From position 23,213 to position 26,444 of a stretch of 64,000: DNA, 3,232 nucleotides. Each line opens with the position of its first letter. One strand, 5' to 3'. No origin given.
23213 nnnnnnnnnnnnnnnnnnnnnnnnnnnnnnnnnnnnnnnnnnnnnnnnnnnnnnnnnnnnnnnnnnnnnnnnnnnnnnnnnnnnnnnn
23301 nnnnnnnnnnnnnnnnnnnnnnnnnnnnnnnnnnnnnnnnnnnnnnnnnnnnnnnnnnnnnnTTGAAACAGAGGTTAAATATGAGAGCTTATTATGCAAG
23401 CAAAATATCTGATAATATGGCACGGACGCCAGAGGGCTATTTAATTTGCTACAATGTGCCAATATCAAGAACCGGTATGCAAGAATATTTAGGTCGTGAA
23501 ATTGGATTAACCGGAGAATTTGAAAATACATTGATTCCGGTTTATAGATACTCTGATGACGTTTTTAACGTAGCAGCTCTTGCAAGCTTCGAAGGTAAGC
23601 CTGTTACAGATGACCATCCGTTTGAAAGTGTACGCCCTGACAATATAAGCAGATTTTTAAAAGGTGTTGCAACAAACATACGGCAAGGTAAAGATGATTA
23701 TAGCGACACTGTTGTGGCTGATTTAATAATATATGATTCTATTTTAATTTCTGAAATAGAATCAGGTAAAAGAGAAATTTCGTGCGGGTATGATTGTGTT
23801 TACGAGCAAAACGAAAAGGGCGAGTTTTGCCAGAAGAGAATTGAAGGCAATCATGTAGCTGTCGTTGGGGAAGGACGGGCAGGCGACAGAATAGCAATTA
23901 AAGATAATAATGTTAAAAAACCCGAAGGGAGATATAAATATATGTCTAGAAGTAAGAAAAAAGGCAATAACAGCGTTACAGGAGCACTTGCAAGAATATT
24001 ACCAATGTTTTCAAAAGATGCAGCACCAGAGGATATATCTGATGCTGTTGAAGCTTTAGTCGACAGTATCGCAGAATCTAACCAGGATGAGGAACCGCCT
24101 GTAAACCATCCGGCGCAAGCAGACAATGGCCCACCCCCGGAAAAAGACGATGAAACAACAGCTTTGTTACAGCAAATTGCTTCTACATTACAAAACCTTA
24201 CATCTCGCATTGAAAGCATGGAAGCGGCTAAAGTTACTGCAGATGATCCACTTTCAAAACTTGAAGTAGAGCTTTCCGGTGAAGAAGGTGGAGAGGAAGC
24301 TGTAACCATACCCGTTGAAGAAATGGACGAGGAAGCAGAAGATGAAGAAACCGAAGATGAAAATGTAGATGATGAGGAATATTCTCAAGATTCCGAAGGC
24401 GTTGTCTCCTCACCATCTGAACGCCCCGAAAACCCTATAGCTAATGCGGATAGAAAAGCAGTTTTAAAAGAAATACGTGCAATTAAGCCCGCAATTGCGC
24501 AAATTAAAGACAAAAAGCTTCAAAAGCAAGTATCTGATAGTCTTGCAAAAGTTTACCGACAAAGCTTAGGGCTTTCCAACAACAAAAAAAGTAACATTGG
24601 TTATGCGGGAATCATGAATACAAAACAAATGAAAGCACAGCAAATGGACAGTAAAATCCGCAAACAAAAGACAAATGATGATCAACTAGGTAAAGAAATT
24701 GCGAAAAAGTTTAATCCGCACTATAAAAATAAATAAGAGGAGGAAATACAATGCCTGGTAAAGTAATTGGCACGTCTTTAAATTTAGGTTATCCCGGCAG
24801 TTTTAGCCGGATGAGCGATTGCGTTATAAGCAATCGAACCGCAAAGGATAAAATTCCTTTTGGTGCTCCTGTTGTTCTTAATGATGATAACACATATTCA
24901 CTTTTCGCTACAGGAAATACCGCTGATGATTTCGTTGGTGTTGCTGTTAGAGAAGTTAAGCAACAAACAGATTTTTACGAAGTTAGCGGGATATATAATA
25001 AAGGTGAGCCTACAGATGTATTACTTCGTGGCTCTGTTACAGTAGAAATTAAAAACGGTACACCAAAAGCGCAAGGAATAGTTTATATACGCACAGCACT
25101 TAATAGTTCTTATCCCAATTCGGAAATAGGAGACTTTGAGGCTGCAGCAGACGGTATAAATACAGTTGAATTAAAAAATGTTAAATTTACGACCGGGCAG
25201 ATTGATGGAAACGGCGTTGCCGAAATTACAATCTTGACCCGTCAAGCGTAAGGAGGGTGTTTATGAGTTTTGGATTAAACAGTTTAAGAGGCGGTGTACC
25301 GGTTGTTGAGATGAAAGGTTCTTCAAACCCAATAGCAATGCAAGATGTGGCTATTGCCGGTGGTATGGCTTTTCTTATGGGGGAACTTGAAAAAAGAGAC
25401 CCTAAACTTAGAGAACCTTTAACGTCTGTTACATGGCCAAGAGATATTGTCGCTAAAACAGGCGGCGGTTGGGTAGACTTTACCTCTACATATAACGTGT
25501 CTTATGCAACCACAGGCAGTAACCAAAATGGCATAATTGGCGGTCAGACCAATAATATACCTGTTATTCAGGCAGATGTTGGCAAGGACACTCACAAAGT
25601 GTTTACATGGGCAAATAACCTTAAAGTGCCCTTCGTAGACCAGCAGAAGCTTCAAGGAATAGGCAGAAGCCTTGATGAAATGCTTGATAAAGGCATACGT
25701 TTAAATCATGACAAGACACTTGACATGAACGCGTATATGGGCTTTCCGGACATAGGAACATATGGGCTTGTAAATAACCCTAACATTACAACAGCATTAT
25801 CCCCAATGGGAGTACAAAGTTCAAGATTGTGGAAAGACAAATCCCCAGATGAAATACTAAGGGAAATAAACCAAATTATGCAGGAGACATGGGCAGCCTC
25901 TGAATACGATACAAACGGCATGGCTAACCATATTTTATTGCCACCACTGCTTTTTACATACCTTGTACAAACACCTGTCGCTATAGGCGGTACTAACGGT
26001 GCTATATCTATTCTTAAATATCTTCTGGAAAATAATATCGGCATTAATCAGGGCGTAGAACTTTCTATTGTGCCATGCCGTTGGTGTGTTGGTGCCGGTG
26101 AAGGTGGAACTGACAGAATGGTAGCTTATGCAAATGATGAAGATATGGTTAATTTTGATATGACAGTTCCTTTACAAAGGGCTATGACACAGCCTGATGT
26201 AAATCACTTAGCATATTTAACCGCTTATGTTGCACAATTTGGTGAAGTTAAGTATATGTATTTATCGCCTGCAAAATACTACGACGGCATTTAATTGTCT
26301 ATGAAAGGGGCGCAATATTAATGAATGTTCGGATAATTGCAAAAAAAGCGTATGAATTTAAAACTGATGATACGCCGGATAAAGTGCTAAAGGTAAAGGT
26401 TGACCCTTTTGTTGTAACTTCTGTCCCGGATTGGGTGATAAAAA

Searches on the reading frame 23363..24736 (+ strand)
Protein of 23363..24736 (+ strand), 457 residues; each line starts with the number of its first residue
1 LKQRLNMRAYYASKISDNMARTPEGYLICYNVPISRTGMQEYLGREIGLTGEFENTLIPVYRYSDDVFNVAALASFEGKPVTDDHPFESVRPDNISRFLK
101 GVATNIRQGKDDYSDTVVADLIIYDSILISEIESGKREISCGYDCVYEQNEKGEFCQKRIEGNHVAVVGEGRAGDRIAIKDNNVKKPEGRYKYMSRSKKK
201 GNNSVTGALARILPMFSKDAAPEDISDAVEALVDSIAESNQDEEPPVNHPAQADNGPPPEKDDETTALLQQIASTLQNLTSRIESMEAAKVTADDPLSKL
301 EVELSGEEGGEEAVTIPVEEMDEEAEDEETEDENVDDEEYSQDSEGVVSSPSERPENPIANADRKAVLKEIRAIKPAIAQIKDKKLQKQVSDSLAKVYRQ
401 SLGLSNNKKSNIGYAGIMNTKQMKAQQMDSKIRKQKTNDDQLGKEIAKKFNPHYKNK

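Call 73: search_protein_families(library=phrogs, proteins=[window:23363-24736:+], max_evalue=0.00001)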
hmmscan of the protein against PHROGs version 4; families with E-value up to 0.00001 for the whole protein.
window:23363-24736:+ (457 aa): 6 families
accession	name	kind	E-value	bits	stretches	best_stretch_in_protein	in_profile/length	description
phrog_16985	-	unknown function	8.5e-110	368.9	1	7-457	1-435/436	-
phrog_1961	-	unknown function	3e-64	218.7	1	7-429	1-392/417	-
phrog_12864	-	head and packaging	4.4e-50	172.1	1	7-332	28-336/468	head maturation protease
phrog_530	-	head and packaging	4.3e-45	155.5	1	11-440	23-383/390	head maturation protease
phrog_3778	-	head and packaging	1.4e-26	94.6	1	23-374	163-501/593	head maturation protease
phrog_2229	-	head and packaging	1.2e-17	65.3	1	24-451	21-420/428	head maturation protease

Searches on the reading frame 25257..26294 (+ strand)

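Call 73: search_protein_families(library=phrogs, proteins=[window:25257-26294:+], max_evalue=0.00001)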
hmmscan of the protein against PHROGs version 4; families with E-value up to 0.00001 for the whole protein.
window:25257-26294:+ (345 aa): 1 family
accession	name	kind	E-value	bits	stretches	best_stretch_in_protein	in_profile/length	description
phrog_264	-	head and packaging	5.3e-67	227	1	23-345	14-321/321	major head protein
